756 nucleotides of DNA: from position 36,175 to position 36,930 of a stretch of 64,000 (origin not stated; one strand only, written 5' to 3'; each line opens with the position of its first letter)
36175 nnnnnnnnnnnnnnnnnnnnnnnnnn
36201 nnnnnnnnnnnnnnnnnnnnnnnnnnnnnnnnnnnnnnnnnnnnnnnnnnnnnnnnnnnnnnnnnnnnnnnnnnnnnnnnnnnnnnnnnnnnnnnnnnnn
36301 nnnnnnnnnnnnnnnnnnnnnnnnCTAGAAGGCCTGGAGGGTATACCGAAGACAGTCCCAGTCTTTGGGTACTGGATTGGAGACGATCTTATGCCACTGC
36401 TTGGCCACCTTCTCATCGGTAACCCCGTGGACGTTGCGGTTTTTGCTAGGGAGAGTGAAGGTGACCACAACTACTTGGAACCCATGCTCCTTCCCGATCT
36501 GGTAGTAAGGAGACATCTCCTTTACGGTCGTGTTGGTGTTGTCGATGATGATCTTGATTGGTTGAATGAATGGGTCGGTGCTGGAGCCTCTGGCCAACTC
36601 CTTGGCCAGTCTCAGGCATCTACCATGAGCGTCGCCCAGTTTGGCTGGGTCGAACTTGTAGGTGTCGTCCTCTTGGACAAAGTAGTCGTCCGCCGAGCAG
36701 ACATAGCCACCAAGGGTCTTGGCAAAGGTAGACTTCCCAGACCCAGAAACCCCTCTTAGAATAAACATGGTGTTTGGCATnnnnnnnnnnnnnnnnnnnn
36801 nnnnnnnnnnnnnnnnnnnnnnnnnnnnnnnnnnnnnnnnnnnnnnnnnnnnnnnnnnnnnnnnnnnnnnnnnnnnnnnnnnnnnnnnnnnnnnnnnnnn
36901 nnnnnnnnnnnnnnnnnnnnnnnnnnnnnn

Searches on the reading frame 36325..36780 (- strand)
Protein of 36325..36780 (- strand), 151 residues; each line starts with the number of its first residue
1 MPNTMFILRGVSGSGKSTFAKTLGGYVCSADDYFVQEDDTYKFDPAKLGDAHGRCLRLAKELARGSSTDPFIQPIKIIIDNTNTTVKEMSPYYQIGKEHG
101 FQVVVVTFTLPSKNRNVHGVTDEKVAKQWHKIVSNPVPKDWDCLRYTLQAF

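Call 4: search_protein_families(library=pfam, max_evalue=0.1, proteins=[window:36325-36780:-])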
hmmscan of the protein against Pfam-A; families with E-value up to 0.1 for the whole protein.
window:36325-36780:- (151 aa): 8 families
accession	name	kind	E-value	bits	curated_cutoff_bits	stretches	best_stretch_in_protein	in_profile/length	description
PF13671.12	AAA_33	-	2e-12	48.1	27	1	5-113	1-109/143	AAA domain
PF13401.12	AAA_22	-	0.011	16.5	27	1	4-68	6-64/130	AAA domain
PF19263.5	DUF5906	-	0.022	15.8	27.6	1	8-87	1-81/114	Family of unknown function (DUF5906)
PF13479.12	AAA_24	-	0.022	15.1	27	1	4-106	3-70/195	AAA domain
PF13238.12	AAA_18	-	0.024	15.5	29.4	1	8-58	3-51/128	AAA domain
PF00005.33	ABC_tran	-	0.044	14.8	25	1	4-27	12-35/137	ABC transporter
PF05272.17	VapE-like_dom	-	0.048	13.6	25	1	4-31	52-79/217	Virulence-associated protein E-like domain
PF05729.18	NACHT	-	0.063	13.6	26.7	0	6-23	3-20/167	NACHT domain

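Call 6: search_protein_families(library=phrogs, max_evalue=0.01, proteins=[window:36325-36780:-])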
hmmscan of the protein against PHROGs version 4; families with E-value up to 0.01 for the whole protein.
window:36325-36780:- (151 aa): 4 families
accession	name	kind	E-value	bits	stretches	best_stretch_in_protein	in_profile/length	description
phrog_2071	-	other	3e-24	87.3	1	3-133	16-142/282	ATPase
phrog_505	-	other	2.5e-06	28.2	1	4-113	3-114/295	polynucleotide kinase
phrog_8238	-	DNA, RNA and nucleotide metabolism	8.2e-06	25.2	1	5-141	4-149/737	RNA ligase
phrog_6931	-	unknown function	1.1e-05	25.8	1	4-105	186-293/343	-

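Call 14: find_encoding_contigs(protein=window:36325-36780:-, flank=10000, max_places=6)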
Protein window:36325-36780:- (151 aa): no gene with exactly this product is on record in the collection.

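Call 17: list_cluster_members(proteins=[P0001, window:36325-36780:-, window:35232-35687:-, window:34254-34847:+, window:33862-34257:+, window:34844-35206:-, window:33519-33761:-, window:32738-33496:+])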
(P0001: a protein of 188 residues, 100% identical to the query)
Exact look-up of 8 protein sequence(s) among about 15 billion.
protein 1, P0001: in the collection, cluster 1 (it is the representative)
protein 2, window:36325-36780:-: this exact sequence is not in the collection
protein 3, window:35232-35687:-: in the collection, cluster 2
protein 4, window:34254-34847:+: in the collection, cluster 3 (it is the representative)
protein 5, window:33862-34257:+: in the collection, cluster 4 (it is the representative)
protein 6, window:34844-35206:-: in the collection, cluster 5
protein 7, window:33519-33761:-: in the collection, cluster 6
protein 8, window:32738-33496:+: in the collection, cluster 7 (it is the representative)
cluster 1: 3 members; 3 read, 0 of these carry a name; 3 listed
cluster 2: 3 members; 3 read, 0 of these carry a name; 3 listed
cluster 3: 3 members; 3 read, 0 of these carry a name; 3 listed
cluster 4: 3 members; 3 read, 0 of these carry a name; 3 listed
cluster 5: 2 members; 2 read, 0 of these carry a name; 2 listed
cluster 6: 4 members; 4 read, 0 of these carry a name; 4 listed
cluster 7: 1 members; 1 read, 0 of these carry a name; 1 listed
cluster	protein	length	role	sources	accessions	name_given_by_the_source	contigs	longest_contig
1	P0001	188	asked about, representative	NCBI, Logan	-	-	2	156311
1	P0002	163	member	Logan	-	-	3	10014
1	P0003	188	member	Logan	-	-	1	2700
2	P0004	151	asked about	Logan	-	-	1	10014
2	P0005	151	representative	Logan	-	-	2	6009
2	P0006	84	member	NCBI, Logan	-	-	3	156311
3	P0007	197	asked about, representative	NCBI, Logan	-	-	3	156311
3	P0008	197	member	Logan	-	-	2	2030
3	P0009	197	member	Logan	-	-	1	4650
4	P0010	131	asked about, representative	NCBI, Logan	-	-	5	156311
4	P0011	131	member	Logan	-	-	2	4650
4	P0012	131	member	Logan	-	-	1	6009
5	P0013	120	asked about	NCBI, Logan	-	-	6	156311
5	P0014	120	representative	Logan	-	-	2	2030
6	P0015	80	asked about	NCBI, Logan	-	-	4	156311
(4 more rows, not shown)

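Call 26: search_solved_structures(query=window:36325-36780:-, max_evalue=1, show_alignments=2)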
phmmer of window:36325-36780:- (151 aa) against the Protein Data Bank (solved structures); distinct sequences matched with E-value up to 1: 16.
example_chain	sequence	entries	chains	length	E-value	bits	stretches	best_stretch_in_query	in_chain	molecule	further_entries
4gp6_A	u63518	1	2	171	0.0042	20.1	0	5-22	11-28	Metallophosphoesterase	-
4jst_A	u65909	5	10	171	0.0043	20.1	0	5-22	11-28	Metallophosphoesterase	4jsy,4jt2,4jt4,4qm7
4mde_A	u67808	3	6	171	0.0053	19.8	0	78-114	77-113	Metallophosphoesterase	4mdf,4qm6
1ly1_A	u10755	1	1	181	0.0063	19.6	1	7-111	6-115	polynucleotide kinase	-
1ltq_A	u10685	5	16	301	0.0078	19.3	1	7-111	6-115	POLYNUCLEOTIDE KINASE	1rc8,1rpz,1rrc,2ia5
4gp7_A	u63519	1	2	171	0.011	18.8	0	5-22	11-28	Metallophosphoesterase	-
9drz_A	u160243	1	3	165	0.15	15.1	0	1-23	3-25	p-loop containing nucleoside triphosphatehydrolase protein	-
9d8a_A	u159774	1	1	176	0.49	13.4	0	1-39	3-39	Rhizopus azygosporus Kinase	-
5kne_A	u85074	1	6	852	0.56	13.2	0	5-39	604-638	Heat shock protein 104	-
6ahf_A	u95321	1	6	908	0.59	13.2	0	5-39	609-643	Heat shock protein 104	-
5vjh_A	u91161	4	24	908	0.59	13.2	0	5-39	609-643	Heat shock protein 104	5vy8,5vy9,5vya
6n8t_A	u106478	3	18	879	0.6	13.1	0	5-39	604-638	Heat shock protein 104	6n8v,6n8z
4hlu_D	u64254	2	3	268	0.68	13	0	5-37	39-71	Energy-coupling factor transporter ATP-binding protein EcfA | Energy-coupling factor transporter ATP-binding protein EcfA1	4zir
7pds_A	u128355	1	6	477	0.72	12.9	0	4-42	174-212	Similar to D. nodosus vapE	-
9njf_Y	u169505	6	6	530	0.77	12.8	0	7-26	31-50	Probable ATP-binding protein YbiT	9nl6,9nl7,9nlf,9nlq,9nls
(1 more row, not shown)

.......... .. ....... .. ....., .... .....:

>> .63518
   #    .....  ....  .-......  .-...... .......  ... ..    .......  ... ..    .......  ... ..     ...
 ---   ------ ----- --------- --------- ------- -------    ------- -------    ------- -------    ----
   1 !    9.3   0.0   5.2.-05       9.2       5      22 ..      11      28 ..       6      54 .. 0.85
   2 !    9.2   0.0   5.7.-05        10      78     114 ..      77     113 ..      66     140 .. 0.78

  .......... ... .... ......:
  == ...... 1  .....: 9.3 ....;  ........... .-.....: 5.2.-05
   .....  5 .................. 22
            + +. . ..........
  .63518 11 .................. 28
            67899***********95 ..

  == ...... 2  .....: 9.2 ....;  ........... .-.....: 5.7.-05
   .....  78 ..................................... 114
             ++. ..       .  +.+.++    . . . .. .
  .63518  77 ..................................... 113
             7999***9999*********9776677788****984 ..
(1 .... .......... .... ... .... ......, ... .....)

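Call 29: search_protein_families(library=ncbifam, max_evalue=0.1, proteins=[window:36325-36780:-])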
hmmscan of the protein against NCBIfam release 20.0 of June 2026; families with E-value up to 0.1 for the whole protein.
window:36325-36780:- (151 aa): 14 families
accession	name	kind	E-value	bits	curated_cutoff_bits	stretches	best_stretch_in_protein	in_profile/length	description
NF005255.0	PRK06762.2-2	equivalog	0.0028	17.6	140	1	3-24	3-24/163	hypothetical protein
NF005250.0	PRK06761.1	equivalog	0.0039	16.2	270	1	1-27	1-27/282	hypothetical protein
TIGR04075.1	bacter_Pnkp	equivalog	0.01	14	750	1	5-113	10-111/851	polynucleotide kinase-phosphatase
TIGR02324.1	CP_lyasePhnL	equivalog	0.036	13.5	256.3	1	6-38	37-70/224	phosphonate C-P lyase system protein PhnL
NF010153.0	PRK13631.1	equivalog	0.036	13.1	463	1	3-139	52-106/320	cobalt transporter ATP-binding subunit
NF005251.0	PRK06762.1-1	equivalog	0.04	13.9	183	1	3-30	7-34/171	hypothetical protein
NF045998.1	cleave_ABC_plasm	equivalog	0.041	12.1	500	1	6-48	496-539/673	Mbov_0121 family peptidase domain-containing ABC transporter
NF010068.0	PRK13548.1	equivalog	0.05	12.7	261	1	4-49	32-78/261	heme ABC transporter ATP-binding protein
NF008583.0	PRK11545.1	equivalog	0.057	12.9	265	1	3-23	8-28/177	gluconokinase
NF011692.0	PRK15112.1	equivalog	0.068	12.8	452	1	8-43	45-80/269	putrescine export ABC transporter ATP-binding protein SapF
NF005115.0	PRK06547.1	equivalog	0.071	12.5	173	0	6-41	18-51/172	hypothetical protein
NF005253.0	PRK06762.1-4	equivalog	0.072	13.2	159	1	4-27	3-26/166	hypothetical protein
TIGR02857.1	CydD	equivalog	0.084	11.8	435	1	2-44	347-390/529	thiol reductant ABC exporter subunit CydD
NF005252.0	PRK06762.1-3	equivalog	0.093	12.5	258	0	4-23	12-31/189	hypothetical protein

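Call 30: search_protein_families(library=padloc, max_evalue=0.1, proteins=[window:36325-36780:-])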
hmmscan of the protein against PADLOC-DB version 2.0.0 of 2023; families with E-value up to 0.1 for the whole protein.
window:36325-36780:- (151 aa): 4 families
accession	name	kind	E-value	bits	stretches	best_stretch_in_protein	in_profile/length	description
PDLC01900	CARF4--CARF_PDDEXK_AAA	-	3.1e-07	27.4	1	6-110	6-111/556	-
PDLC04140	mad8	-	0.0062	14.1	1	4-73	28-95/314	mads_8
PDLC04475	PDC-M16A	-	0.032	10.7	1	4-29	32-57/721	-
PDLC04135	mad3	-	0.088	10.3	0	5-22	24-41/374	mads_3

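Call 31: find_homologous_proteins(query=window:36325-36780:-, max_evalue=0.001)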
Query window:36325-36780:- (151 aa): 286 proteins with E <= 0.001 among 299 candidates; the best 120 are listed.
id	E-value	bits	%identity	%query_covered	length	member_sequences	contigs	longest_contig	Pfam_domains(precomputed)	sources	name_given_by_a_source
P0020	4.9e-24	103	41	92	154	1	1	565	PF13671.13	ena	-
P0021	8.3e-24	102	43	95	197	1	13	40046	PF13671.13,PF08433.17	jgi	jgi:predicted kinase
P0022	9.9e-24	102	41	91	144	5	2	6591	PF13671.13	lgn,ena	-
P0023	1.4e-23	101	43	91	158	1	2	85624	PF13671.13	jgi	jgi:hypothetical protein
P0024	2.1e-23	101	40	93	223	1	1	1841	PF13671.13,PF13191.13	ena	-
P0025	8.9e-23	99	41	93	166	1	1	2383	PF13671.13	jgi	jgi:predicted kinase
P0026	1.6e-22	98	43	91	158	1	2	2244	PF13671.13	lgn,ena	-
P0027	2.0e-22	98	43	87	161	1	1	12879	PF13671.13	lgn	-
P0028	2.0e-22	98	41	93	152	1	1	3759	PF13671.13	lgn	-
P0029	2.6e-22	97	42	84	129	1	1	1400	PF13671.13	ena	-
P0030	4.3e-22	96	42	91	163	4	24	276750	PF13671.13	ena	-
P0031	4.8e-22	96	43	81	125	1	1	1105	PF13671.13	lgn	-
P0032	6.7e-22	96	41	84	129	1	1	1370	PF13671.13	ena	-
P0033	7.0e-22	96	40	91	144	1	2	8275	PF13671.13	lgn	-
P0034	7.8e-22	96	41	77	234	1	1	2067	PF13671.13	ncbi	-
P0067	6.9e-19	86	40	94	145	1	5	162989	PF13671.13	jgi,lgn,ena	-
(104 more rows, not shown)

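Call 32: find_encoding_contigs(protein=P0023, flank=5000, max_places=2)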
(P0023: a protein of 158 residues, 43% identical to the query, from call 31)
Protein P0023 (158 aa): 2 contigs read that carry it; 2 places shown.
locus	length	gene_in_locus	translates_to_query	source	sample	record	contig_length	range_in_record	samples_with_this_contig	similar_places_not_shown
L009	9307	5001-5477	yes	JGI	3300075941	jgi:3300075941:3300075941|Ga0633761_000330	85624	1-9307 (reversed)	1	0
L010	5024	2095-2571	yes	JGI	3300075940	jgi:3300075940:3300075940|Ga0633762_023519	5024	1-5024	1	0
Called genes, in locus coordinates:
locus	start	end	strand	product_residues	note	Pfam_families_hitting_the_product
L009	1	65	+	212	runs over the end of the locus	PF01227:GTP_cyclohydroI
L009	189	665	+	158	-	-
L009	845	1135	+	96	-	-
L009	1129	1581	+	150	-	-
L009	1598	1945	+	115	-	-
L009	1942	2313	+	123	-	-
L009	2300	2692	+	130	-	-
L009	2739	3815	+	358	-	-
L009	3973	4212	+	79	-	-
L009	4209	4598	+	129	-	-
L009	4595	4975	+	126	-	-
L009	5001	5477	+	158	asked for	PF13671:AAA_33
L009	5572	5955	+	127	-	-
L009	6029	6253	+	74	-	-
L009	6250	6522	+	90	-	-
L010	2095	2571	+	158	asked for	PF13671:AAA_33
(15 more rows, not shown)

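Call 33: find_encoding_contigs(protein=P0030, flank=5000, max_places=2)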
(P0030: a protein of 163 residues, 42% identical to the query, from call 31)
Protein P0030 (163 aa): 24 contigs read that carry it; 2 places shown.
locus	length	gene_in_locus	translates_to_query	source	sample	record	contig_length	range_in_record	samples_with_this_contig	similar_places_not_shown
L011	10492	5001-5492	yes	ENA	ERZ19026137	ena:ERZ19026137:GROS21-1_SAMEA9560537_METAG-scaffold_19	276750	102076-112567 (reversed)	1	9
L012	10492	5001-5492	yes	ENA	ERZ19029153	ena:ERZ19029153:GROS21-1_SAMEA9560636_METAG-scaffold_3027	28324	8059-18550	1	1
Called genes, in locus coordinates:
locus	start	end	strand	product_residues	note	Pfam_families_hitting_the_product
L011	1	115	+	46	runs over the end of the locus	-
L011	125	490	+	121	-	-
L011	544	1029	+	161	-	-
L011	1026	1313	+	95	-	-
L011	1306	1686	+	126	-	-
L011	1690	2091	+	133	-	-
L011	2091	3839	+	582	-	PF00176:SNF2-rel_dom, PF00270:DEAD (weak), PF04851:ResIII (faint), PF00271:Helicase_C (weak)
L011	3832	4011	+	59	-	-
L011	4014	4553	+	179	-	PF05198:IF3_N, PF00707:IF3_C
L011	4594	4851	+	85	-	-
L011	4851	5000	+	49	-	-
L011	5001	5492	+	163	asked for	PF13671:AAA_33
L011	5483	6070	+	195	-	-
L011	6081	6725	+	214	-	-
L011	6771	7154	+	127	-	-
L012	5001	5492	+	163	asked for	PF13671:AAA_33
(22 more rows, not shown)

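Call 34: find_encoding_contigs(protein=P0067, flank=5000, max_places=2)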
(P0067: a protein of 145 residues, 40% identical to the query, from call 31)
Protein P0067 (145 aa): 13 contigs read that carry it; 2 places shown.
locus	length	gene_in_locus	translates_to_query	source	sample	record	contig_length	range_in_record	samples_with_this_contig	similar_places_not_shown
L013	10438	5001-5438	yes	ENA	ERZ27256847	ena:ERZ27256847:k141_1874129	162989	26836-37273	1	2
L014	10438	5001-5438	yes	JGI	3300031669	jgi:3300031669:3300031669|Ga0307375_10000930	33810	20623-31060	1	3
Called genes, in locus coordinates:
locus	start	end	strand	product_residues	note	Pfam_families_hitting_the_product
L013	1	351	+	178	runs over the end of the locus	-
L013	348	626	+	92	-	-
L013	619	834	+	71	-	-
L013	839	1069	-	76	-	-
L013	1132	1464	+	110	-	-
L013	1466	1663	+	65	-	-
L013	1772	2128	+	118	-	-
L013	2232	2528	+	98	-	-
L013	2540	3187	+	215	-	-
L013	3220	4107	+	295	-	PF01068:DNA_ligase_A_M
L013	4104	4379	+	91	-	-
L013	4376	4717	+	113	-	-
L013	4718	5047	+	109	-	-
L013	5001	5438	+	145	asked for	PF13671:AAA_33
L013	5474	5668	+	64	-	-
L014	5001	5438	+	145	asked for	PF13671:AAA_33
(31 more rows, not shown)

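Call 36: search_solved_structures(query=A1, max_evalue=0.01, show_alignments=3)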
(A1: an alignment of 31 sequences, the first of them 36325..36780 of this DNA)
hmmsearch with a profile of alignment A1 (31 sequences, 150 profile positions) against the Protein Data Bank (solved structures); distinct sequences matched with E-value up to 0.01: 27.
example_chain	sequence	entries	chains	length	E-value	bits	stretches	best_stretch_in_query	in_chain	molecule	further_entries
1ly1_A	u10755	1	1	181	5.8e-11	45.9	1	3-141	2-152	polynucleotide kinase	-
1ltq_A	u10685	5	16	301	1.3e-10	44.8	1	3-140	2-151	POLYNUCLEOTIDE KINASE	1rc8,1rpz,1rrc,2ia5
4jst_A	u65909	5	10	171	2.2e-09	40.8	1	4-133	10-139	Metallophosphoesterase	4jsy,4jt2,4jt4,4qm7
4gp7_A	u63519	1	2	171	2.8e-09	40.4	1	4-133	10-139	Metallophosphoesterase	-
4gp6_A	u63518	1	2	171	3.3e-09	40.2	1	4-133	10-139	Metallophosphoesterase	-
3adb_A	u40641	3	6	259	1.5e-08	38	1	3-134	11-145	L-seryl-tRNA(Sec) kinase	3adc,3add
3a4l_A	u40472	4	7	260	2.5e-08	37.4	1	4-134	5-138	L-seryl-tRNA(Sec) kinase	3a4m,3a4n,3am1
4mde_A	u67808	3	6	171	2.5e-08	37.4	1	4-133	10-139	Metallophosphoesterase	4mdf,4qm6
9drz_A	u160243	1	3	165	1.1e-07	35.3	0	1-23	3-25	p-loop containing nucleoside triphosphatehydrolase protein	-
3u7g_A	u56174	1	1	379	1.7e-07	34.7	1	4-116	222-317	Bifunctional polynucleotide phosphatase/kinase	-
3u7e_B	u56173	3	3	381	1.7e-07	34.6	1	4-116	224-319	Bifunctional polynucleotide phosphatase/kinase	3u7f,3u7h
1yj5_A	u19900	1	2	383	1.7e-07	34.6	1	4-116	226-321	5' polynucleotide kinase-3' phosphatase catalytic domain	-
3zvn_A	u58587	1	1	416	2.2e-07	34.3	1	4-116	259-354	BIFUNCTIONAL POLYNUCLEOTIDE PHOSPHATASE/KINASE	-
3zvl_A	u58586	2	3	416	2.2e-07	34.3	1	4-116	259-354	BIFUNCTIONAL POLYNUCLEOTIDE PHOSPHATASE/KINASE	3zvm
9d8a_A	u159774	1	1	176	7.3e-06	29.4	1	1-116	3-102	Rhizopus azygosporus Kinase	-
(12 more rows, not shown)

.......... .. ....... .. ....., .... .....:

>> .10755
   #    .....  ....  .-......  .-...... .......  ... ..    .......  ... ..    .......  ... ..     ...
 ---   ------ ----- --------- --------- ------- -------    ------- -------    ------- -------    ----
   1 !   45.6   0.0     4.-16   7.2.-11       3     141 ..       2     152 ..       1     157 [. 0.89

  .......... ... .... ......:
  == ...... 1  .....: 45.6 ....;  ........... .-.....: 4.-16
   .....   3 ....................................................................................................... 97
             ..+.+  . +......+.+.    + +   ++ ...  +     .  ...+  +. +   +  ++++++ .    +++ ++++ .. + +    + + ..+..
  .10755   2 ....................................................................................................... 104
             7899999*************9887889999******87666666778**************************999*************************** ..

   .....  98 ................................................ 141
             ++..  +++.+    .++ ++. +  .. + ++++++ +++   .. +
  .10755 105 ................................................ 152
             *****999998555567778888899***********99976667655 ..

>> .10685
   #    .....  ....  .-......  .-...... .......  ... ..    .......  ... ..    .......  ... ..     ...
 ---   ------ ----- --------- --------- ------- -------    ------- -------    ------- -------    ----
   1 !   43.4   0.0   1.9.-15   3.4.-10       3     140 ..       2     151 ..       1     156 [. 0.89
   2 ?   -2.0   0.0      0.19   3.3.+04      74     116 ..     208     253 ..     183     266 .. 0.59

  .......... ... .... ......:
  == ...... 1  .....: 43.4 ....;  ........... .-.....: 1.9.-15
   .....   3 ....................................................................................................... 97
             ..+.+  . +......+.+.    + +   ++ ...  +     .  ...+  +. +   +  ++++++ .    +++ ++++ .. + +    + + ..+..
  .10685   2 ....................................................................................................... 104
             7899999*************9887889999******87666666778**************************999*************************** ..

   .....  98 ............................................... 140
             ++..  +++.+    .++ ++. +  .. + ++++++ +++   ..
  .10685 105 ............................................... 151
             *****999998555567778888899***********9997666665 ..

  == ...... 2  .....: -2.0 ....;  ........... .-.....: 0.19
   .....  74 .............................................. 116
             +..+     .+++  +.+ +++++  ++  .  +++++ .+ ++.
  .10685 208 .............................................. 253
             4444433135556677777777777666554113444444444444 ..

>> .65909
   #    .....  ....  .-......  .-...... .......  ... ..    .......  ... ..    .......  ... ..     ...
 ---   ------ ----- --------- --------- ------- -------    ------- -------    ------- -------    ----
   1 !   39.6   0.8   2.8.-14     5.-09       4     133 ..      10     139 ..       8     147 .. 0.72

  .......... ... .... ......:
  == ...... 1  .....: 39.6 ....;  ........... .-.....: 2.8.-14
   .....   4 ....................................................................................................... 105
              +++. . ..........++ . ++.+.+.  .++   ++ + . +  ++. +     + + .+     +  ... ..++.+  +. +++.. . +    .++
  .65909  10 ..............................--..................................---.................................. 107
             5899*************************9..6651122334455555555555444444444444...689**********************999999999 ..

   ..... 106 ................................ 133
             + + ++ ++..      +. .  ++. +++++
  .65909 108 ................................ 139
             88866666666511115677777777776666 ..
